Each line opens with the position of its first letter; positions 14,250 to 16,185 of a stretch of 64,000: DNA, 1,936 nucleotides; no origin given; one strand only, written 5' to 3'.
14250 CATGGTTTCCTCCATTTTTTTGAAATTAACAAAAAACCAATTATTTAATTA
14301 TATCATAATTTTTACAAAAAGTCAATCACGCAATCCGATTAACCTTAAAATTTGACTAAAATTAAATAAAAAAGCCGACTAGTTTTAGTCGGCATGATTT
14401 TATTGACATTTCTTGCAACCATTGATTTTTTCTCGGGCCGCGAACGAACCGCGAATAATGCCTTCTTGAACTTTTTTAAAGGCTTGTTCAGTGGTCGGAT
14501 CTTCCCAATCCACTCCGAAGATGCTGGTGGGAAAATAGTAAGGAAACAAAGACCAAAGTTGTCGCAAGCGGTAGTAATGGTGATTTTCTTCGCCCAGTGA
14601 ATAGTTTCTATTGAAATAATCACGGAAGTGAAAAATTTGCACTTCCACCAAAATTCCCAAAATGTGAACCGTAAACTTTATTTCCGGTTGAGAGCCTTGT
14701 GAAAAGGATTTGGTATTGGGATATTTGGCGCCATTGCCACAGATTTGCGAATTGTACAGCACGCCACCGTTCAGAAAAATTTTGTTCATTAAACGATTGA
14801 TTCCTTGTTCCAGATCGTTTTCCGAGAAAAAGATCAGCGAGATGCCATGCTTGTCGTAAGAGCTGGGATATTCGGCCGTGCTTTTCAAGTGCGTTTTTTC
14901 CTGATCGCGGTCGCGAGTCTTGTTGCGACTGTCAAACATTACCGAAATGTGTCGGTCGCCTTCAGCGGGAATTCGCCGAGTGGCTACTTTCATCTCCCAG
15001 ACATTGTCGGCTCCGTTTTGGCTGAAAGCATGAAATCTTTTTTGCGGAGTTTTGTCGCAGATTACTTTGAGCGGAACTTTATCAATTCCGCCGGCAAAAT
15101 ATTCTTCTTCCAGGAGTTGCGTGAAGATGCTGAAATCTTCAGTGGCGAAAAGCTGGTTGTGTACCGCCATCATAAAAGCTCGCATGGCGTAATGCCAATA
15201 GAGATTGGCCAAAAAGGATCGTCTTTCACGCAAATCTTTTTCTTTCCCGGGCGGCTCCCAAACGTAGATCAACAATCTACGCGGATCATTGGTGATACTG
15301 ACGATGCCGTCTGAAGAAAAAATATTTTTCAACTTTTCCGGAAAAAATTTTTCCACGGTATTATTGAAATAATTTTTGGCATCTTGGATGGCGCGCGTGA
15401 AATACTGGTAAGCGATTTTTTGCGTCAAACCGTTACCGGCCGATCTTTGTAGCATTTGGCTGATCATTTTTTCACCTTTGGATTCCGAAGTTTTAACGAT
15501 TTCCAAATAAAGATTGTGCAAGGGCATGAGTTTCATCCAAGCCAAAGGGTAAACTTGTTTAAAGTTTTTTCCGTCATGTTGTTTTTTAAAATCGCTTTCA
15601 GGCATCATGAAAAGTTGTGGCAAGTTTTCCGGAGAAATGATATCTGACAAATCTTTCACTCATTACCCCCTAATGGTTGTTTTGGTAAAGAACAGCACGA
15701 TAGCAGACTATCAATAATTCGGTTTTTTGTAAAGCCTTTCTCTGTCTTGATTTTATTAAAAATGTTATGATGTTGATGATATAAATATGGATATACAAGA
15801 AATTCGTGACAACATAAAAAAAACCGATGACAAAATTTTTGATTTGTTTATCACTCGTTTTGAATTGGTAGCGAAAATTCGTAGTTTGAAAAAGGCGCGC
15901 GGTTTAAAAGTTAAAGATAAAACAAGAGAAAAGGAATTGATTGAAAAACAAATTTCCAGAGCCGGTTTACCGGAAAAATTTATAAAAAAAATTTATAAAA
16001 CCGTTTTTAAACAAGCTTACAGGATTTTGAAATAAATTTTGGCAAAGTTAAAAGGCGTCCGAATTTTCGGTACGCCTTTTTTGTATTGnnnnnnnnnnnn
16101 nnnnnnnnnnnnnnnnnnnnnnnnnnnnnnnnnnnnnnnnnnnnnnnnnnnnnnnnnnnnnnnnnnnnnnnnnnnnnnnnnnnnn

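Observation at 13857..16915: Twin GC-rich, cysteine-rich lipoprotein paralogs with near-identical consensus promoters, flanking an orphan 419-aa gene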

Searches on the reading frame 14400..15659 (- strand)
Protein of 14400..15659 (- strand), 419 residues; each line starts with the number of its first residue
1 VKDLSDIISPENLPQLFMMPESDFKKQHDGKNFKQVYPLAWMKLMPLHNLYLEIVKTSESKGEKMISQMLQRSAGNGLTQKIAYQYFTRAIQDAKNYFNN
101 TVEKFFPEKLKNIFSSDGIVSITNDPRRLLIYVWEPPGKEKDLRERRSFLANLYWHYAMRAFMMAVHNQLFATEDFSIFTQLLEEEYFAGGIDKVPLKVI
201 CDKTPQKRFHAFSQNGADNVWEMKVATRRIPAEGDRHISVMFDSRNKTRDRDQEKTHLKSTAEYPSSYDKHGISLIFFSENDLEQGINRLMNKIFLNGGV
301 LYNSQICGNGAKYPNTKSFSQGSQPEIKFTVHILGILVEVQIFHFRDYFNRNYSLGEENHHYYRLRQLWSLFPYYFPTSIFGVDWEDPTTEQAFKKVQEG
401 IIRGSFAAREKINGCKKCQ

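Call 5: search_protein_families(library=pfam, proteins=[window:14400-15659:-], max_evalue=1)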
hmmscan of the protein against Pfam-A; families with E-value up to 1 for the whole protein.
window:14400-15659:- (419 aa): 0 families

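Call 11: find_homologous_proteins(query=window:14400-15659:-)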
Query window:14400-15659:- (419 aa): 2 proteins with E <= 0.001 among 1167 candidates.
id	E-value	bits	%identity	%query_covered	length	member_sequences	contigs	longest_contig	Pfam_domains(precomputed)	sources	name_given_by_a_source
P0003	5.9e-277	936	95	100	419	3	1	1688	-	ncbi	-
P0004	7.6e-56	208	36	97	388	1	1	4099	-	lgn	-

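Call 12: search_protein_families(library=ncbifam, proteins=[window:14400-15659:-], max_evalue=1)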
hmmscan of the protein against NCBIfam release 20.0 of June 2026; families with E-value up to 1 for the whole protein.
window:14400-15659:- (419 aa): 1 family
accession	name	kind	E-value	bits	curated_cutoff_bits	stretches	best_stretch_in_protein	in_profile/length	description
NF011114.0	PRK14542.1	equivalog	0.16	11.7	250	1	61-123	13-74/137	nucleoside-diphosphate kinase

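Call 13: find_encoding_contigs(protein=P0004, flank=10000)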
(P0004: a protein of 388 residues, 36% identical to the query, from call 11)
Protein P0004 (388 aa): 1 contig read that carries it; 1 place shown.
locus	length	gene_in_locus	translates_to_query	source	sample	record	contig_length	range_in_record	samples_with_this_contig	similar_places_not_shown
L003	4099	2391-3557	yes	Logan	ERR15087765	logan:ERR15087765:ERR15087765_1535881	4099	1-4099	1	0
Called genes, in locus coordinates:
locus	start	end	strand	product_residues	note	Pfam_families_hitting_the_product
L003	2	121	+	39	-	?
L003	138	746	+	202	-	PF00081:Sod_Fe_N, PF02777:Sod_Fe_C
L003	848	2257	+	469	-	PF00999:Na_H_Exchanger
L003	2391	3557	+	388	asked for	-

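Call 14: find_encoding_contigs(protein=P0003, flank=10000)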
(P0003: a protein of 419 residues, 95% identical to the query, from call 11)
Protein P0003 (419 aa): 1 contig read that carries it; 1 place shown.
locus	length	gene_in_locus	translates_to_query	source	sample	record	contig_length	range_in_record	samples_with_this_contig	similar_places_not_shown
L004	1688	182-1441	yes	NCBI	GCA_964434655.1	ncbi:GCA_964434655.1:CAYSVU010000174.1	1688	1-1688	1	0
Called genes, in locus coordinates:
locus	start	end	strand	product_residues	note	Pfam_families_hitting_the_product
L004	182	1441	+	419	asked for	-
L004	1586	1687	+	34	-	?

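Call 29: predict_structure(alignment_id=A1)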
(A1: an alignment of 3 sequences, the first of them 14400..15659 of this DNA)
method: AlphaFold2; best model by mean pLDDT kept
length: 419 residues; sequences in the alignment: 3
mean_pLDDT: 39.8   pTM: 0.40
mean pLDDT of the five models: 39.8, 34.8, 33.2, 32.7, 32.3
residues with pLDDT >= 90: 0; 70-90: 41; 50-70: 65; < 50: 313
segments of 3 or more residues with pLDDT < 50: 1-19, 38-40, 100-121, 136-148, 166-383, 385-387, 389-419
pLDDT, mean of each block of 10 residues (from residue 1): 29 40 67 58 59 79 79 58 72 57 36 33 71 51 45 57 47 29 25 22 20 22 24 25 23 25 23 29 37 31 27 25 30 28 32 32 37 36 44 43 33 29
secondary structure, 60 per line:
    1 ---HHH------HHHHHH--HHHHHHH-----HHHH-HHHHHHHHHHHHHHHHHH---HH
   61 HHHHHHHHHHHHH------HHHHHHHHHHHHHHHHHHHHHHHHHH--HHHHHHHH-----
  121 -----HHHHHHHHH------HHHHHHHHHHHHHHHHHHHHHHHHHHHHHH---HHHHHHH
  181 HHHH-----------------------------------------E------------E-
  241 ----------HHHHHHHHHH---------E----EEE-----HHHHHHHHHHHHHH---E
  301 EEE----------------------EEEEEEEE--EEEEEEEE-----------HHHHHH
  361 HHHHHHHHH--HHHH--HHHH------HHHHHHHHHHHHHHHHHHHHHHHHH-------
elements in order: H13-18 H21-27 H33-36 H38-55 H59-73 H80-105 H108-115 H126-134 H141-170 H174-184 H251-260 E275-277 H283-296 E300-303 E326-333 E336-343 H355-369 H372-375 H378-381 H388-412

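Call 31: search_solved_structures(query=A1, max_evalue=10, show_alignments=3)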
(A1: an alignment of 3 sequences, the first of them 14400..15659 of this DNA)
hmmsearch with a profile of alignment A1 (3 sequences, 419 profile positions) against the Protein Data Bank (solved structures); distinct sequences matched with E-value up to 10: 1.
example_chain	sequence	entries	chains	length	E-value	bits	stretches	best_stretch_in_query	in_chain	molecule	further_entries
7ng0_A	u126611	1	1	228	1.1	11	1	39-119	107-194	Nucleoid occlusion protein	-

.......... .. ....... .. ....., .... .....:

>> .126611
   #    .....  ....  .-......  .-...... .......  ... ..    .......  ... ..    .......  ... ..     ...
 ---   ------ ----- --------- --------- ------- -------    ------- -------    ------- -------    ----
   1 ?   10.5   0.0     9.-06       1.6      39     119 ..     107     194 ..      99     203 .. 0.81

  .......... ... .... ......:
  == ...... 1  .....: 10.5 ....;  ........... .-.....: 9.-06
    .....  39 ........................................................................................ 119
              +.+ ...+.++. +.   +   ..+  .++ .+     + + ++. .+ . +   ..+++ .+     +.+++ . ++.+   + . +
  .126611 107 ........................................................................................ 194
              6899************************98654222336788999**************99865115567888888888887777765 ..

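Call 32: search_protein_families(library=padloc, proteins=[window:14400-15659:-, P0004], max_evalue=1)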
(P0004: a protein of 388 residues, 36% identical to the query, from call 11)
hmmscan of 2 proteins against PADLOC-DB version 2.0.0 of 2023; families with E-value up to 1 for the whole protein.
window:14400-15659:- (419 aa): 0 families

P0004 (388 aa): 0 families

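Call 33: search_protein_families(library=phrogs, proteins=[window:14400-15659:-, P0004], max_evalue=1)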
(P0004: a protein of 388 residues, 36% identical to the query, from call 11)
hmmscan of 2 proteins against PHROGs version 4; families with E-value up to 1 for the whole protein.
window:14400-15659:- (419 aa): 0 families

P0004 (388 aa): 0 families

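Call 35: find_related_loci(query=A1, collection=genome_contigs, flank=10000)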
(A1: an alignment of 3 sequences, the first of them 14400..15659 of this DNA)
Query A1 (419 aa) in genome_contigs; peptide patterns used: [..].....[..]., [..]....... (x = any residue, [..] = any of these).
152 stretches matched a pattern, but none encodes a relative of the query by tblastn (E <= 1e-3).

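Call 42: find_related_loci(query=A1, collection=metagenome_contigs, flank=10000)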
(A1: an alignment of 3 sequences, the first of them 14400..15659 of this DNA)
Query A1 (419 aa) in metagenome_contigs; peptide patterns used: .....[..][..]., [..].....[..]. (x = any residue, [..] = any of these).
600 stretches matched a pattern, but none encodes a relative of the query by tblastn (E <= 1e-3).

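Call 58: find_related_loci(query=A1, collection=viral_contigs)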
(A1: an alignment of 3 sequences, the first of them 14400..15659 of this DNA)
Query A1 (419 aa) in viral_contigs; peptide patterns used: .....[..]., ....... (x = any residue, [..] = any of these).
113 stretches matched a pattern, but none encodes a relative of the query by tblastn (E <= 1e-3).

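Call 69: fold_search(model_id=the predicted structure, library=pdb)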
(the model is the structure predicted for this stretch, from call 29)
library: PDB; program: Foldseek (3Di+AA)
matches with E <= 10: 87; with E <= 0.001: 0
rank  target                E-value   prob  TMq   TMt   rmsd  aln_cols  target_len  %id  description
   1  8vx3_D                3.1e-01  0.66  0.14  0.29  12.2       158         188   14  Structure of an exported small alarmone synthetase from Streptomyces albidoflavus (released 2025-02-05)
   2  8vx3_A                6.6e-01  0.66  0.15  0.29  11.4       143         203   15  Structure of an exported small alarmone synthetase from Streptomyces albidoflavus (released 2025-02-05)
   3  3ey8_A                9.4e-01  0.18  0.12  0.29  12.0       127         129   15  Structure from the mobile metagenome of V. Pseudocholerae. VPC_CASS1 (released 2009-01-13)
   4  6ox6_A                1.0e+00  0.14  0.12  0.22  13.3       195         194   11  Crystal structure of the complex between the Type VI effector Tas1 and its immunity protein (released 2019-09-18)
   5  6n39                  1.5e+00  0.13  0.11  0.11  13.2       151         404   10  Crystal structure of an dephospho-CoA kinase CoaE from Mycobacterium paratuberculosis (released 2018-11-21)
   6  5xnx_C                1.5e+00  0.08  0.17  0.21  19.0       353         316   14  Crystallographic structure of the enzymatically active N-terminal domain of the Rel protein from Mycobacterium tubercu (released 2017-07-19)
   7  4gyv_E                1.5e+00  0.06  0.12  0.18  17.0       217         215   13  Crystal structure of the DH domain of FARP2 (released 2013-03-13)
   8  7q74_B                1.8e+00  0.28  0.10  0.08   9.9        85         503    9  Structure of Pla1 apo, with a C-terminal deletion (released 2022-12-07)
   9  5xnx_A                1.8e+00  0.06  0.16  0.20  20.8       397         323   13  Crystallographic structure of the enzymatically active N-terminal domain of the Rel protein from Mycobacterium tubercu (released 2017-07-19)
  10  4s3n_A                2.1e+00  0.14  0.10  0.12  12.2       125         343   11  Crystal structure of human OAS3 domain I in complex with dsRNA (released 2015-03-25)
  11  4rwp_A                2.3e+00  0.30  0.11  0.13   5.3        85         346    9  Crystal structure of porcine OAS1 in complex with dsRNA (released 2015-05-20)
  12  3ey7_B                2.3e+00  0.10  0.11  0.28  11.1       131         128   12  Structure from the mobile metagenome of V. Cholerae. Integron cassette protein VCH_CASS1 (released 2009-01-13)
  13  8hki_Z                2.7e+00  0.03  0.10  0.14  15.8       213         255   11  Human TRiC open state (released 2023-12-13)
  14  7bam_A                2.7e+00  0.03  0.06  0.02  12.6       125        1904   13  human Teneurin4 WT C2 (released 2021-12-01)
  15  8xm6_B                2.8e+00  0.04  0.11  0.12  19.1       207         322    9  Cryo-EM structure of human ZnT1 WT, in the absence of zinc, determined in an outward-facing conformation (released 2024-10-30)
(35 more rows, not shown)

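Call 71: search_dna_similar(query=window:14400-15659:-, collection=phages, mode=protein, max_evalue=10, max_rows=15)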
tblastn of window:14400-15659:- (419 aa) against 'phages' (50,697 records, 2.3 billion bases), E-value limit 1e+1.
Records with a match: 2; places in all: 2; records where one place covers at least 80% of the query: 0.
Best place of each record, by identity: <60% 2.
By first word of the organism name: Synechococcus 2.
By host as written in the record: Synechococcus sp. MW02 2.
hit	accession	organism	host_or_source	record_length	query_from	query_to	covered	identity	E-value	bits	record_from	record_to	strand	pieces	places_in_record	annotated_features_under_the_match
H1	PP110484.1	Synechococcus phage MA01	Synechococcus sp. MW02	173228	183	274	22%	27.2%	8e+0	35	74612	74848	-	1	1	DNA primase | hypothetical protein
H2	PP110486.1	Synechococcus phage MC09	Synechococcus sp. MW02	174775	183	274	22%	27.2%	8e+0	35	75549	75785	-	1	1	DNA primase | hypothetical protein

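Call 72: search_dna_similar(query=window:14400-15659:-, collection=plasmids, mode=protein, max_evalue=10, max_rows=15)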
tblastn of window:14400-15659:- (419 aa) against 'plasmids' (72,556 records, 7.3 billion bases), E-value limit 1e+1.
Records with a match: 1; places in all: 1; records where one place covers at least 80% of the query: 0.
Best place of each record, by identity: <60% 1.
By first word of the organism name: Paenibacillus 1.
By predicted mobility (MOB-suite, as given by PLSDB): mobilizable 1.
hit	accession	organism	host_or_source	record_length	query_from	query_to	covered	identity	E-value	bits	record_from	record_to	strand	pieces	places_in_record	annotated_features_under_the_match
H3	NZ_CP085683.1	Paenibacillus polymyxa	Healthy Mulberry Endophytes tissue ...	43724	22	190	40%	25.9%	2e+0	39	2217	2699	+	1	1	hypothetical protein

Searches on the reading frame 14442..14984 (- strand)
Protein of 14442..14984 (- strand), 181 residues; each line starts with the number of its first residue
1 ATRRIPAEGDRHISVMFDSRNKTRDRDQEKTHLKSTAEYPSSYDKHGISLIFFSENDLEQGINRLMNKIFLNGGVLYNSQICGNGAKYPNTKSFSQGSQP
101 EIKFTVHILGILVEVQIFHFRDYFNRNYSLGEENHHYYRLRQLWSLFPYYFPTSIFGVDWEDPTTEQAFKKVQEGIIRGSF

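Call 73: search_protein_families(library=pfam, proteins=[window:14442-14984:-], max_evalue=10)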
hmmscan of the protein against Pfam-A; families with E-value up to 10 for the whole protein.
seq(181 aa): 0 families

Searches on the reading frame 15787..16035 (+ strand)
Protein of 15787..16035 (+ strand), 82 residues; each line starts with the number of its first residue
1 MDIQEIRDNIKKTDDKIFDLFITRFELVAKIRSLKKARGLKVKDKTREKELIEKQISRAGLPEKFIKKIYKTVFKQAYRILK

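Call 5: search_protein_families(library=pfam, proteins=[window:15787-16035:+], max_evalue=1)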
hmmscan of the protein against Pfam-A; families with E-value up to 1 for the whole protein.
window:15787-16035:+ (82 aa): 3 families
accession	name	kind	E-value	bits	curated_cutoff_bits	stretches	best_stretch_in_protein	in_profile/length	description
PF01817.26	CM_2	-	1.1e-14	54.8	27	1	6-78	1-76/80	Chorismate mutase type II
PF10962.13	DUF2764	-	0.027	14.6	24.1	1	4-49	30-75/271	Protein of unknown function (DUF2764)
PF20306.3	Sp-DndD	-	0.05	14.2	27.2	1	48-78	2-32/51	Small protein found in certain Dnd DNA modification systems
